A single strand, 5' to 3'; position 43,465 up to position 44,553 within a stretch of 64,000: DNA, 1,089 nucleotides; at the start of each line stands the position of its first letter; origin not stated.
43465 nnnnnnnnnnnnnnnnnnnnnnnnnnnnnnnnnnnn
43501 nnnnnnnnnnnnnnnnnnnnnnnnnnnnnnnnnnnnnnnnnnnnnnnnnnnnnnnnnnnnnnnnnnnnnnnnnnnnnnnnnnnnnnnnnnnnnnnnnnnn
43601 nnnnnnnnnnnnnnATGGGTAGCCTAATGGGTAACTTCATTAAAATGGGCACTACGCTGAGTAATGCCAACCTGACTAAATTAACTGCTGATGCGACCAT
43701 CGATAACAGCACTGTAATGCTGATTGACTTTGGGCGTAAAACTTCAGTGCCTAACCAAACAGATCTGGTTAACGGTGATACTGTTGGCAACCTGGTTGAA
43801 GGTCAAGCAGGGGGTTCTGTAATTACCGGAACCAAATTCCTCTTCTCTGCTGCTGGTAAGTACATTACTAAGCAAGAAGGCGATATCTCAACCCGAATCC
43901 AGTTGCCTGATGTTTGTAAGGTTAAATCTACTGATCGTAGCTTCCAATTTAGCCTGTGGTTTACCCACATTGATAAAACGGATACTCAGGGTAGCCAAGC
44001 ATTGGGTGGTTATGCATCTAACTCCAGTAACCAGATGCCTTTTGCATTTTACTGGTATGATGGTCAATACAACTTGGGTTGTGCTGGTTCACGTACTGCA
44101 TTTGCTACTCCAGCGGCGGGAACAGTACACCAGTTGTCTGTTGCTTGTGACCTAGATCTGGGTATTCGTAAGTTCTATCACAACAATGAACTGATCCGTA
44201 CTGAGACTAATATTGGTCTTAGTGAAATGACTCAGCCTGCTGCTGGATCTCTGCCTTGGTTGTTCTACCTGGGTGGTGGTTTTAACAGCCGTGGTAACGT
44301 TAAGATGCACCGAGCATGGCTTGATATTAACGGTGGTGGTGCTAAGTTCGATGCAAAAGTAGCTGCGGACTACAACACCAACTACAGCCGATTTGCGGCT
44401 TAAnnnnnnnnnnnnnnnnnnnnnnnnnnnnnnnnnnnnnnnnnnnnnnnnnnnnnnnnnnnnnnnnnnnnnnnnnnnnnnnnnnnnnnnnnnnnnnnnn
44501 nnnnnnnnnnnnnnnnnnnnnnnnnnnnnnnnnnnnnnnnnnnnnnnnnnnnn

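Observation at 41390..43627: Tail fibre carrying a C-terminal SGNH/GDSL esterase domain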

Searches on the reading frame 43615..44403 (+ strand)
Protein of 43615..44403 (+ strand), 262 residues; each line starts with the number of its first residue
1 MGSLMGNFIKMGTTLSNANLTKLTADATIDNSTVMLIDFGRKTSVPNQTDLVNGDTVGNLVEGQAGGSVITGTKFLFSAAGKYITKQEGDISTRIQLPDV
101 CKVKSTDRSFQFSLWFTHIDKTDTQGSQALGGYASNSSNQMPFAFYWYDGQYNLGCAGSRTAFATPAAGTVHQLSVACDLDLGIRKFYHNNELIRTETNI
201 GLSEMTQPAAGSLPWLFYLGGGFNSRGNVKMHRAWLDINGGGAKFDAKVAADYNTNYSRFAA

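Call 3: search_protein_families(library=pfam, proteins=[window:43615-44403:+], max_evalue=0.1)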
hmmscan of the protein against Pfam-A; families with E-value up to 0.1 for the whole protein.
window:43615-44403:+ (262 aa): 0 families

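Call 4: search_protein_families(library=phrogs, proteins=[window:43615-44403:+], max_evalue=0.01)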
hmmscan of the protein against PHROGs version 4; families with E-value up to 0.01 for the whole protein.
window:43615-44403:+ (262 aa): 1 family
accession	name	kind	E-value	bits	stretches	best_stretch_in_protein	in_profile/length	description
phrog_19357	-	unknown function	5.9e-07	30.3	1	13-260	10-265/266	-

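Call 34: search_protein_families(library=pfam, proteins=[window:43627-44403:+], max_evalue=1)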
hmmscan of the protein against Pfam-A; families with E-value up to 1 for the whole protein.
window:43627-44403:+ (258 aa): 0 families

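Call 38: find_homologous_proteins(query=window:43627-44400:+, max_evalue=0.001)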
Query window:43627-44400:+ (258 aa): 11 proteins with E <= 0.001 among 611 candidates.
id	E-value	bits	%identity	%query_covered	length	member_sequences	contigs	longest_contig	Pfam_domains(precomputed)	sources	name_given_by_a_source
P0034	4.1e-168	575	98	100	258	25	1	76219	-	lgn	-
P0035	1.4e-148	511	84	100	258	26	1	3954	-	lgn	-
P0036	2.7e-148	510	87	100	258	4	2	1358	-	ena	-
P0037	1.1e-139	482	80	100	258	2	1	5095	-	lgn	-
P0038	8.6e-137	473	79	100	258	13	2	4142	-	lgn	-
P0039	6.7e-106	371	63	99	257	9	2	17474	-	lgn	-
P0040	2.5e-105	369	64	99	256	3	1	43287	-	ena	-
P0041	1.8e-104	367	64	100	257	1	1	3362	-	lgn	-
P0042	3.4e-96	340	59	99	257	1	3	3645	-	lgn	-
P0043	2.6e-89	317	57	99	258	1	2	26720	-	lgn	-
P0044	9.7e-88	312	57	99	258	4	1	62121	-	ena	-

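Call 54: predict_structure(alignment_id=A3)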
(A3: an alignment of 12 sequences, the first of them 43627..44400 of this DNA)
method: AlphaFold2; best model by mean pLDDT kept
length: 258 residues; sequences in the alignment: 12
mean_pLDDT: 70.5   pTM: 0.77
mean pLDDT of the five models: 70.5, 57.5, 49.0, 44.2, 42.5
residues with pLDDT >= 90: 27; 70-90: 128; 50-70: 61; < 50: 42
segments of 3 or more residues with pLDDT < 50: 1-20, 38-43, 54-59, 131-133, 214-219
pLDDT, mean of each block of 10 residues (from residue 1): 35 36 70 64 60 51 64 79 71 74 84 77 69 57 82 73 91 86 92 76 62 46 78 80 91 87
secondary structure, 60 per line:
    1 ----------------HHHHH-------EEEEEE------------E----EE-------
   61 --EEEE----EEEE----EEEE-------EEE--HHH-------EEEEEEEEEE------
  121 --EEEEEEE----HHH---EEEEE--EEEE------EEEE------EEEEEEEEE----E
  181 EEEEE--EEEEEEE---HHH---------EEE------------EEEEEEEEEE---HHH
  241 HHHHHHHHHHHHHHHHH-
elements in order: H17-21 E29-34 E63-66 E71-74 E79-82 E90-92 E105-114 E123-129 E140-144 E147-150 E157-160 E167-175 E180-185 E188-194 E210-212 E225-234 H238-257

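Call 56: find_encoding_contigs(protein=P0034, flank=8000, max_places=1)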
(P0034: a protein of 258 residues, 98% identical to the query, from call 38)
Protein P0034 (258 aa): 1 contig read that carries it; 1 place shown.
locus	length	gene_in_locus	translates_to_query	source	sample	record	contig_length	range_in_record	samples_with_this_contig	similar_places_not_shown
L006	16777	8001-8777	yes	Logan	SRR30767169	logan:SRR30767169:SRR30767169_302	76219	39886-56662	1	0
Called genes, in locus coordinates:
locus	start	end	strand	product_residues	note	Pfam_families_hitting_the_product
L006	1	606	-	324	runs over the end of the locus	-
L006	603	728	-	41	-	-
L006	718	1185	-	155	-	PF19905:DUF6378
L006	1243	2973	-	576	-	PF00317:Ribonuc_red_lgN, PF02867:Ribonuc_red_lgC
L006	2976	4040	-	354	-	PF00268:Ribonuc_red_sm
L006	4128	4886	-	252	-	PF02511:Thy1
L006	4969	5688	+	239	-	PF26986:Cap_depo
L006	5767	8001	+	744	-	-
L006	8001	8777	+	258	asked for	-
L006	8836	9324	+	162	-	PF00959:Phage_lysozyme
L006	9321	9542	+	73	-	PF25612:DUF7940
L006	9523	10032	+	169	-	PF10721:DUF2514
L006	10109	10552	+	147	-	-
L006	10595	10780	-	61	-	-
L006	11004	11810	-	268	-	PF02086:MethyltransfD12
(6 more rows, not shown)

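Call 78: find_homologous_proteins(query=A4, max_evalue=0.001)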
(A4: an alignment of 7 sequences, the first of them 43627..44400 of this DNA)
Query A4 (7 sequences) (258 aa, profile of the alignment): 49 proteins with E <= 0.001 among 8000 candidates.
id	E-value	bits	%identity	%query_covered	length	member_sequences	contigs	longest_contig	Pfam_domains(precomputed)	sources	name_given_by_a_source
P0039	2.6e-111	389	63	99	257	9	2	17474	-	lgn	-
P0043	4.3e-110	385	57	99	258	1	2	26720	-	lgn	-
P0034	2.0e-109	383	98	100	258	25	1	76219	-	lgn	-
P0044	9.7e-103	361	57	99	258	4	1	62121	-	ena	-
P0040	9.0e-102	358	64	99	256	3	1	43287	-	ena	-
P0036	1.2e-101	357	87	100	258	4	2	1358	-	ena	-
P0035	1.4e-101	357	84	100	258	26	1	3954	-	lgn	-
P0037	1.4e-101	357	80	100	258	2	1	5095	-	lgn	-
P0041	3.9e-98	346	64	100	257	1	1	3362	-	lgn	-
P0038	2.9e-96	340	79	100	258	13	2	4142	-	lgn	-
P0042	1.9e-94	334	59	99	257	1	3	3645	-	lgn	-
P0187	5.9e-81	290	-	-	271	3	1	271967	-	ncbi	ncbi:TPA: hypothetical protein ACT1UX_002042 [Raoultella planticola]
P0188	1.9e-77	278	27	29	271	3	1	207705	-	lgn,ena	-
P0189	2.0e-75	272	36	9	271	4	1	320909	-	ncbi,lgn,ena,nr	ncbi:hypothetical protein VBQ30_10760 [Klebsiella pneumoniae]|nr:hypothetical protein [Klebsiella pn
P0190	1.0e-74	269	25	16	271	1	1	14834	-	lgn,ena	-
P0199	1.0e-67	246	-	-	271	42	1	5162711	-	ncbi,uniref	ncbi:hypothetical protein [Klebsiella pneumoniae]|uniref:hypothetical protein n=1 Tax=Klebsiella pne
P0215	2.4e-60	222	30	8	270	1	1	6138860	-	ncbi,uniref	ncbi:hypothetical protein [Sodalis sp. RH16]|uniref:hypothetical protein n=1 Tax=Sodalis sp. RH16 Ta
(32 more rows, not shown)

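Call 79: find_encoding_contigs(protein=P0199, flank=5000, max_places=2)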
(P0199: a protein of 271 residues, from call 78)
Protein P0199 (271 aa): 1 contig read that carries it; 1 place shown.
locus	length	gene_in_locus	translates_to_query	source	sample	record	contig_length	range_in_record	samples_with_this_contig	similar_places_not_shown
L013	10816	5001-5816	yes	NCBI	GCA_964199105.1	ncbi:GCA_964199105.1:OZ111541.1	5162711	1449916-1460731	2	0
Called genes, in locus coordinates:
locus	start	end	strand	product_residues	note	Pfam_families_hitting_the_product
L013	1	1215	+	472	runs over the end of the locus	PF04865:Baseplate_J, PF16190:E1_FCCH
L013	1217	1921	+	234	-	-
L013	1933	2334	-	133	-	-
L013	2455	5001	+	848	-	-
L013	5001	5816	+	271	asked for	-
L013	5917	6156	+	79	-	-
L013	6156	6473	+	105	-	-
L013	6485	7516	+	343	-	PF21722:Gly_rich_2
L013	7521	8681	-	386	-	PF13356:Arm-DNA-bind_3, PF14659:Phage_int_SAM_3 (weak), PF22022:Phage_int_M, PF00589:Phage_integrase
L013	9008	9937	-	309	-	PF01226:Form_Nir_trans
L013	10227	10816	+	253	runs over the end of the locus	PF04333:MlaA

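Call 80: find_encoding_contigs(protein=P0215, flank=5000, max_places=1)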
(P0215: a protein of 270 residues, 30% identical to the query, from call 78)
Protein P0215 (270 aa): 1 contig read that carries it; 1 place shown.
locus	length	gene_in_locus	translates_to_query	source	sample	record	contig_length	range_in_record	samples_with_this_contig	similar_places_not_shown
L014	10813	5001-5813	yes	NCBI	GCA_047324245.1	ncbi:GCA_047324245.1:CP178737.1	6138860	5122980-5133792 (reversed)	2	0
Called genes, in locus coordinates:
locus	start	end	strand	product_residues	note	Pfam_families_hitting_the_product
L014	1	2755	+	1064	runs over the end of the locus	PF24801:FNIII-A_GpJ, PF13550:Phage-tail_3, PF24421:Ig_J, PF24489:Ig_J_second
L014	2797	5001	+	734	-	PF08400:phage_tail_N, PF13620:CarboxypepD_reg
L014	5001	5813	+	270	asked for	-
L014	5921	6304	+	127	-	-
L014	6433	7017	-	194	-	PF13365:Trypsin_2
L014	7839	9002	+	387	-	PF01757:Acyl_transf_3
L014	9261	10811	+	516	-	PF09008:Head_binding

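Call 93: search_protein_families(library=pfam, proteins=[P0199, P0215], max_evalue=1)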
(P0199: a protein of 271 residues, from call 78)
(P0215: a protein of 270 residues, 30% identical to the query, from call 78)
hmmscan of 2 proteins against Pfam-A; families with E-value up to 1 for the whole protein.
P0199 (271 aa): 1 family
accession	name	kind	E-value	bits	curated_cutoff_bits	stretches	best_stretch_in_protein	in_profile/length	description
PF13385.13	Laminin_G_3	-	0.0035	17.9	27.6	1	102-239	21-134/151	Concanavalin A-like lectin/glucanases superfamily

P0215 (270 aa): 2 families
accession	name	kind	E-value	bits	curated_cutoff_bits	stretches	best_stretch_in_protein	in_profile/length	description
PF13364.12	BetaGal_ABD2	-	0.077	14.2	23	0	124-171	42-83/112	Beta-galactosidase second all-beta domain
PF19574.5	LolA_3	-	0.25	11.1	23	1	146-198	77-128/192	Outer membrane lipoprotein carrier protein LolA-like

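Call 94: search_protein_families(library=phrogs, proteins=[P0199, window:43627-44400:+], max_evalue=0.001)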
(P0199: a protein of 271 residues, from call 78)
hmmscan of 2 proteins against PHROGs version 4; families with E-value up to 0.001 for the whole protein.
P0199 (271 aa): 1 family
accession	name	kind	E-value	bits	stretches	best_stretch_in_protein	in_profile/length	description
phrog_19357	-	unknown function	1.5e-91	307.6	1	2-271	3-266/266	-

window:43627-44400:+ (258 aa): 1 family
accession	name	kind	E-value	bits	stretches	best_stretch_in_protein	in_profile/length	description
phrog_19357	-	unknown function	7e-07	30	1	9-256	10-265/266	-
